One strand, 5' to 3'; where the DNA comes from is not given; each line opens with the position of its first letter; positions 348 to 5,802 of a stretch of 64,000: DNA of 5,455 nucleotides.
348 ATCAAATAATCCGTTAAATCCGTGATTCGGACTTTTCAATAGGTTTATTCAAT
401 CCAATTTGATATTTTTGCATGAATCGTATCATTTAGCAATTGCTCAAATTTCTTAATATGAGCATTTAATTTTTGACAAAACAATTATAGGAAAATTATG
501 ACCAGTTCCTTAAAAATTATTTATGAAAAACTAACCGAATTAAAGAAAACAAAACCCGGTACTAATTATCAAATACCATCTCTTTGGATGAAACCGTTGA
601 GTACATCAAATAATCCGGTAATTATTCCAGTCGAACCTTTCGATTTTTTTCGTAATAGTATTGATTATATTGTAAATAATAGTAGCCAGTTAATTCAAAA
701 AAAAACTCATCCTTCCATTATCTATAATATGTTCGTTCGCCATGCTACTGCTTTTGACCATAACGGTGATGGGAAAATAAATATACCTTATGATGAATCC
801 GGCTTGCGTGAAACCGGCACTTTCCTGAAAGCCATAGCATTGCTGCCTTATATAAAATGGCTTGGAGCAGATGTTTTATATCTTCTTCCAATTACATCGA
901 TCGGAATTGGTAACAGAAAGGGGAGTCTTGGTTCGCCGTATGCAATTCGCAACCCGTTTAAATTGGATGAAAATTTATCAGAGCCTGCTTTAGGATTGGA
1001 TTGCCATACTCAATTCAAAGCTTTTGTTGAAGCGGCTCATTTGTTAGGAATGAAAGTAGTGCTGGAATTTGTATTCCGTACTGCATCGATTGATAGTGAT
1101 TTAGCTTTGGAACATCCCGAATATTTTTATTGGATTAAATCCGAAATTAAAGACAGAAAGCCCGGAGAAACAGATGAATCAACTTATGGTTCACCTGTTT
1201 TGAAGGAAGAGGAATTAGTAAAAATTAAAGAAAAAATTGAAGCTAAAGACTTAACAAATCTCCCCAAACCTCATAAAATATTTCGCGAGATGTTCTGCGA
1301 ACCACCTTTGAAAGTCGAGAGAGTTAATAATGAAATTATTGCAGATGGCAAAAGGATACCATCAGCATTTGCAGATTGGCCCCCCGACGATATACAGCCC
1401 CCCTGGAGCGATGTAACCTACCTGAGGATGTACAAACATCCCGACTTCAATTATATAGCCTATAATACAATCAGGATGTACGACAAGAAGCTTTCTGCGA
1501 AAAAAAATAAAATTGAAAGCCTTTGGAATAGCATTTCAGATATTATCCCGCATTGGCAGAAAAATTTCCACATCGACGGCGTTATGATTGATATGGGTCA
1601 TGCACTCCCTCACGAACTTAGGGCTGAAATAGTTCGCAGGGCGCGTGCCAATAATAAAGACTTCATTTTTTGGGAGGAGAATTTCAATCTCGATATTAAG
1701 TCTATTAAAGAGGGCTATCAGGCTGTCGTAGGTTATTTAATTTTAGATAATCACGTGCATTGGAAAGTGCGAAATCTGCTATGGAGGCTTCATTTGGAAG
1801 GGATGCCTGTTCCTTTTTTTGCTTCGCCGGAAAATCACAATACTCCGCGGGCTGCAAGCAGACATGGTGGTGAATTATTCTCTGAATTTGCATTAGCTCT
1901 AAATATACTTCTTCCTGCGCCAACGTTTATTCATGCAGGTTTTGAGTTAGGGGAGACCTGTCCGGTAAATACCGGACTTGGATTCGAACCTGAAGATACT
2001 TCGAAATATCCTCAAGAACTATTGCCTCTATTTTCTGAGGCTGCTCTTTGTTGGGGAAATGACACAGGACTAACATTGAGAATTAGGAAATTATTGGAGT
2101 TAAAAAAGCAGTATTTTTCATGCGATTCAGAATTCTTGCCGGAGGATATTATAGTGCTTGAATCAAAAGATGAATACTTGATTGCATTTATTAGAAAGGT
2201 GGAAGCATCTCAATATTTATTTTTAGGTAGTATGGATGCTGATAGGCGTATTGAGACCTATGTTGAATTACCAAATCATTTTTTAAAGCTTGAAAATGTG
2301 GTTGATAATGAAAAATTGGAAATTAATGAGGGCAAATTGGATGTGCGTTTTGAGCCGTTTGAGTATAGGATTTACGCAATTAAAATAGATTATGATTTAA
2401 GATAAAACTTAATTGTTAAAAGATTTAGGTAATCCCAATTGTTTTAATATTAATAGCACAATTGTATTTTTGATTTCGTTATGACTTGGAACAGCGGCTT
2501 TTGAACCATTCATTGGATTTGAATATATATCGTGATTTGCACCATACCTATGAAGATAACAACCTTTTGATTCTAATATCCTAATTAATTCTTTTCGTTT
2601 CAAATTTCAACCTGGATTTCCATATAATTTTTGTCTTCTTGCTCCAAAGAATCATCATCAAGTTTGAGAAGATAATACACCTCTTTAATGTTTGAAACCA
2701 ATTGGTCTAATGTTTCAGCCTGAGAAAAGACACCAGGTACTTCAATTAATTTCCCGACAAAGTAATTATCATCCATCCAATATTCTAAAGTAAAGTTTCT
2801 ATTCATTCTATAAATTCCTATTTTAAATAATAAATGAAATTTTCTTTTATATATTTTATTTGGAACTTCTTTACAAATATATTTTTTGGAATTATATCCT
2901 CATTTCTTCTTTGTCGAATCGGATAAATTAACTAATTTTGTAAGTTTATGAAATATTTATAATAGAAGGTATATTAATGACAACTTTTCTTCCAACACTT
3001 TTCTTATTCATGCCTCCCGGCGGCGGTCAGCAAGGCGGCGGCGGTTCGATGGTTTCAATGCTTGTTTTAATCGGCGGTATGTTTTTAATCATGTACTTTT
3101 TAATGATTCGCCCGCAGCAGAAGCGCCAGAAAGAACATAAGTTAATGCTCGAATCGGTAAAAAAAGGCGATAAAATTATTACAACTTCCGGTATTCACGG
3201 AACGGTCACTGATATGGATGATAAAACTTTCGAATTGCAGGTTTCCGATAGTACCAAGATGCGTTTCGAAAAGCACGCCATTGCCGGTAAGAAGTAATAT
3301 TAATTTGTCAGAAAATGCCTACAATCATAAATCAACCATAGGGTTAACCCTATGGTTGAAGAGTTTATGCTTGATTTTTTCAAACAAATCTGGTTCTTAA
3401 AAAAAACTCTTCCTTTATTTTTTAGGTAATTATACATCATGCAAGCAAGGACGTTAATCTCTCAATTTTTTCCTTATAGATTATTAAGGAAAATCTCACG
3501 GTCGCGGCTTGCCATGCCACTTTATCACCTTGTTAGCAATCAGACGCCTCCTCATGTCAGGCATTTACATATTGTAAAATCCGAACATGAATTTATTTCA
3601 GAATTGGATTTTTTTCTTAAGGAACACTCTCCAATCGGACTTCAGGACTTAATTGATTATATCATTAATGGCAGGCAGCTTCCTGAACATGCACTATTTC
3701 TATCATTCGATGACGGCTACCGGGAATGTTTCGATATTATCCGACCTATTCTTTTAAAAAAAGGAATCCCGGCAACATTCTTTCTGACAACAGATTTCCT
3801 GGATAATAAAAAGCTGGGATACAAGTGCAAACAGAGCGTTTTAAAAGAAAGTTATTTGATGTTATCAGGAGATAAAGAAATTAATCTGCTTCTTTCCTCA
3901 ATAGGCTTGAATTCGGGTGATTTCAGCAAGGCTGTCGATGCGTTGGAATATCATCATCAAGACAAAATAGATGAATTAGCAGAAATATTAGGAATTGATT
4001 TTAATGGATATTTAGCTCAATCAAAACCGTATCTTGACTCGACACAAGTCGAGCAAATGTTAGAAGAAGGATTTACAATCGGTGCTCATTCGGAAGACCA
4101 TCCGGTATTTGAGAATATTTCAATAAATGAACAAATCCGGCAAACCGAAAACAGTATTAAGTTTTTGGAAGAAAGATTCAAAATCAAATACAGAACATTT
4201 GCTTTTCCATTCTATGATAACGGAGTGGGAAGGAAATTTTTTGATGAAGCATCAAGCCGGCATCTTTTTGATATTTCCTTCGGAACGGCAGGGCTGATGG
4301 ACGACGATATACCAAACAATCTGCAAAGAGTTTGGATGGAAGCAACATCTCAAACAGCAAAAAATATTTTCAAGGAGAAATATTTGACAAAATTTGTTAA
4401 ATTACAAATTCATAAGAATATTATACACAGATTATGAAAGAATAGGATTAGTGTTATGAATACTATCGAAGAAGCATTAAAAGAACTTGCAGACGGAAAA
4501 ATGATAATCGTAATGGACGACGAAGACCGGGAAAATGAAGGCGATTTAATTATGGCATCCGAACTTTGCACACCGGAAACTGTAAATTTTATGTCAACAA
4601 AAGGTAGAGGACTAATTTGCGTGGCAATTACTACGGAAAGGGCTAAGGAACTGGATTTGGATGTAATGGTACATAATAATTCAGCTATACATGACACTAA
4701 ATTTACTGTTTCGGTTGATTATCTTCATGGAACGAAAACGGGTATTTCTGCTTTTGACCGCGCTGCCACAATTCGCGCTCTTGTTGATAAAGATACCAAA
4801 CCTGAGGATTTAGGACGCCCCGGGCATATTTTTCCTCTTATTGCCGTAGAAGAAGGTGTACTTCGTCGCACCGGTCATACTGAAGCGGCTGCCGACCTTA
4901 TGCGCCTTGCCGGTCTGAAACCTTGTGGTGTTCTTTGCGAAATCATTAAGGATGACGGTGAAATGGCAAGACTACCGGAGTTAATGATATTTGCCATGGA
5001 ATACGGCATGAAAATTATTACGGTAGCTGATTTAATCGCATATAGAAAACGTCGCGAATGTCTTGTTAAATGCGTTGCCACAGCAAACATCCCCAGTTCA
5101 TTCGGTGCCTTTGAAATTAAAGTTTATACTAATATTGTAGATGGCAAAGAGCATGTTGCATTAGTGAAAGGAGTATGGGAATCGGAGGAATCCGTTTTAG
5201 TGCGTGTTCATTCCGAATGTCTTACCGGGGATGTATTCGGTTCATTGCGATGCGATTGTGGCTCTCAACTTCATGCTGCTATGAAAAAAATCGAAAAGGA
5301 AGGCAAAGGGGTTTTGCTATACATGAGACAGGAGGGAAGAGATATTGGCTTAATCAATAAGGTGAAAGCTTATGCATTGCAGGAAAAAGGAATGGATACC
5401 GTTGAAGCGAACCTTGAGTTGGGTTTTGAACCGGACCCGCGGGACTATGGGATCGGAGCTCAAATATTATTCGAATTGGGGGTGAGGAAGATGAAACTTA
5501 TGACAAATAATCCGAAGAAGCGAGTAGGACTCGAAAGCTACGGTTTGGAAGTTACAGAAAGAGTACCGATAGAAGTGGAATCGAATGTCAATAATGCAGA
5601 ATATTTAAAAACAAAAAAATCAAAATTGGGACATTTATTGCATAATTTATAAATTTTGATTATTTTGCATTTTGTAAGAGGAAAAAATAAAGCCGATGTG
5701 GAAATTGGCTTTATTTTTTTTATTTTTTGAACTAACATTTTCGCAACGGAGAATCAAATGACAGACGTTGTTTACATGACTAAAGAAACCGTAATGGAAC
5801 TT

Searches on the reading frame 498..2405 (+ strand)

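Call 28: search_protein_families(library=pfam, proteins=[window:498-2405:+], max_evalue=0.0001)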
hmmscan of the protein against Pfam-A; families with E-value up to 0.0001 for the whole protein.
window:498-2405:+ (635 aa): 1 family
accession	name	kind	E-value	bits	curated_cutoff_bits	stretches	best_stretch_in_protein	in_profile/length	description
PF00128.31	Alpha-amylase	-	5.2e-07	29.7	22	0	104-199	13-95/446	Alpha amylase, catalytic domain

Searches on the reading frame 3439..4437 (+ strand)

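Call 28: search_protein_families(library=pfam, proteins=[window:3439-4437:+], max_evalue=0.0001)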
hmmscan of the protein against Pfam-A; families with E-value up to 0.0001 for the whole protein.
window:3439-4437:+ (332 aa): 1 family
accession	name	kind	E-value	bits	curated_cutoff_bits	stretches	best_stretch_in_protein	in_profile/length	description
PF01522.26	Polysacc_deac_1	-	4.4e-16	59.4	23.1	1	80-258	3-105/124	Polysaccharide deacetylase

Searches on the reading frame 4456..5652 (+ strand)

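Call 28: search_protein_families(library=pfam, proteins=[window:4456-5652:+], max_evalue=0.0001)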
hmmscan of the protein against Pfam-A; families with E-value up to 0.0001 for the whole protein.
window:4456-5652:+ (398 aa): 2 families
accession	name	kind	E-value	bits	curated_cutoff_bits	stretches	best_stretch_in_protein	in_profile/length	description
PF00926.24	DHBP_synthase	-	2.7e-85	285.1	26.4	1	5-196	1-191/191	3,4-dihydroxy-2-butanone 4-phosphate synthase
PF00925.25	GTP_cyclohydro2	-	3.2e-75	251.7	23.3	1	207-371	3-165/165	GTP cyclohydrolase II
